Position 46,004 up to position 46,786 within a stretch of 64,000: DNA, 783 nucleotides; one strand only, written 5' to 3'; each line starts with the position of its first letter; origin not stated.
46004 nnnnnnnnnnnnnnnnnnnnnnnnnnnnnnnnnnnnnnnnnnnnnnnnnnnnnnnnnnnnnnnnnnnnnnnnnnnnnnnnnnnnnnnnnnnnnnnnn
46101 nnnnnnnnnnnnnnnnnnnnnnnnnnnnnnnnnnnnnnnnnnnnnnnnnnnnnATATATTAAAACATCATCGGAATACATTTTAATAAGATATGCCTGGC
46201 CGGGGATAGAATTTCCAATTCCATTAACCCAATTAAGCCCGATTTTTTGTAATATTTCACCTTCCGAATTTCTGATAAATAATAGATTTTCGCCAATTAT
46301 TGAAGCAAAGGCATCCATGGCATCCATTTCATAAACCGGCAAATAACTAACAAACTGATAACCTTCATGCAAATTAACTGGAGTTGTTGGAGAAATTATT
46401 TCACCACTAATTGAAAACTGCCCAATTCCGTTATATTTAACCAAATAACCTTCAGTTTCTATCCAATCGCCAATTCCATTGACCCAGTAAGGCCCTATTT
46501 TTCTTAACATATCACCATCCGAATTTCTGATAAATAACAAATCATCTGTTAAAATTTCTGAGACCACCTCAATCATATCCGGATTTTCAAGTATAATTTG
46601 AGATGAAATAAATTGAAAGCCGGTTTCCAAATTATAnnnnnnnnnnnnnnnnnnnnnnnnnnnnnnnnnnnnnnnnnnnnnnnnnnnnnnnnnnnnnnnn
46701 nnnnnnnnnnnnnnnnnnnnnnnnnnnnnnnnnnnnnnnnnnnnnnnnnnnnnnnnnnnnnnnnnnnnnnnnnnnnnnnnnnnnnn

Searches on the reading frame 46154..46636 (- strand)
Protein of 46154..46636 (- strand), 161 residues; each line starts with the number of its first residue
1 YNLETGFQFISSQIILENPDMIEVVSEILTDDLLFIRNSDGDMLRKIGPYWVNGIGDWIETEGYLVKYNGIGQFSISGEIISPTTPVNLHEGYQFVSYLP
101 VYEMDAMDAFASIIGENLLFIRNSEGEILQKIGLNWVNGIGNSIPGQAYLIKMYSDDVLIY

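Call 66: search_solved_structures(query=A4, max_evalue=10, show_alignments=1)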
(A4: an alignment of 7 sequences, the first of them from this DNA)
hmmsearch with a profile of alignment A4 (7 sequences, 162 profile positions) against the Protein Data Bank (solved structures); distinct sequences matched with E-value up to 10: 14.
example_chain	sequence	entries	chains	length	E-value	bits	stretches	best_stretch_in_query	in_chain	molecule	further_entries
6ft5_A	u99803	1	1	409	0.00019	24.2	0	18-50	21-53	alphaRep A3_A3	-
4jw3_C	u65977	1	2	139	0.022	17.5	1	16-49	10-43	Alpha-helical artificial proteins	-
3ltj_A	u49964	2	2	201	0.037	16.8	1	16-50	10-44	AlphaRep-4 | bA3-2: binder of A3 protein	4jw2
6fsq_A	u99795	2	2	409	0.039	16.7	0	18-50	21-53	alphaRep A3_bGFPD | A3_bGFPD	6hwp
3ltm_A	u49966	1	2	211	0.066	16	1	18-50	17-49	Alpha-Rep4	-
7cnb_A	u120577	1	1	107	0.15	14.8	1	2-54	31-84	DNA packaging protein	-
6v1w_A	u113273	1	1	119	0.18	14.6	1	2-54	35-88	DNA packaging protein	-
1siv_A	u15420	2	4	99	0.46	13.2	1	48-89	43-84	SIV PROTEASE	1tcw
6gwc_C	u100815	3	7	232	0.73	12.6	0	16-49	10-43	iE5 ALPHAREP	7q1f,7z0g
1az5_A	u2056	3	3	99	0.86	12.4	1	48-89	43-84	SIV PROTEASE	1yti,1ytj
2sam_A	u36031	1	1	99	0.92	12.3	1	48-89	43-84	SIV PROTEASE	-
9t1m_A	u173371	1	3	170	0.98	12.2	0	16-49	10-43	Alpha Rep E4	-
5tze_C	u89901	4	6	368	1.1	12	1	15-61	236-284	Glycosyl transferase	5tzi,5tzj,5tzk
1sip_A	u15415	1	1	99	1.2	11.8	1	48-89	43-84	UNLIGANDED SIV PROTEASE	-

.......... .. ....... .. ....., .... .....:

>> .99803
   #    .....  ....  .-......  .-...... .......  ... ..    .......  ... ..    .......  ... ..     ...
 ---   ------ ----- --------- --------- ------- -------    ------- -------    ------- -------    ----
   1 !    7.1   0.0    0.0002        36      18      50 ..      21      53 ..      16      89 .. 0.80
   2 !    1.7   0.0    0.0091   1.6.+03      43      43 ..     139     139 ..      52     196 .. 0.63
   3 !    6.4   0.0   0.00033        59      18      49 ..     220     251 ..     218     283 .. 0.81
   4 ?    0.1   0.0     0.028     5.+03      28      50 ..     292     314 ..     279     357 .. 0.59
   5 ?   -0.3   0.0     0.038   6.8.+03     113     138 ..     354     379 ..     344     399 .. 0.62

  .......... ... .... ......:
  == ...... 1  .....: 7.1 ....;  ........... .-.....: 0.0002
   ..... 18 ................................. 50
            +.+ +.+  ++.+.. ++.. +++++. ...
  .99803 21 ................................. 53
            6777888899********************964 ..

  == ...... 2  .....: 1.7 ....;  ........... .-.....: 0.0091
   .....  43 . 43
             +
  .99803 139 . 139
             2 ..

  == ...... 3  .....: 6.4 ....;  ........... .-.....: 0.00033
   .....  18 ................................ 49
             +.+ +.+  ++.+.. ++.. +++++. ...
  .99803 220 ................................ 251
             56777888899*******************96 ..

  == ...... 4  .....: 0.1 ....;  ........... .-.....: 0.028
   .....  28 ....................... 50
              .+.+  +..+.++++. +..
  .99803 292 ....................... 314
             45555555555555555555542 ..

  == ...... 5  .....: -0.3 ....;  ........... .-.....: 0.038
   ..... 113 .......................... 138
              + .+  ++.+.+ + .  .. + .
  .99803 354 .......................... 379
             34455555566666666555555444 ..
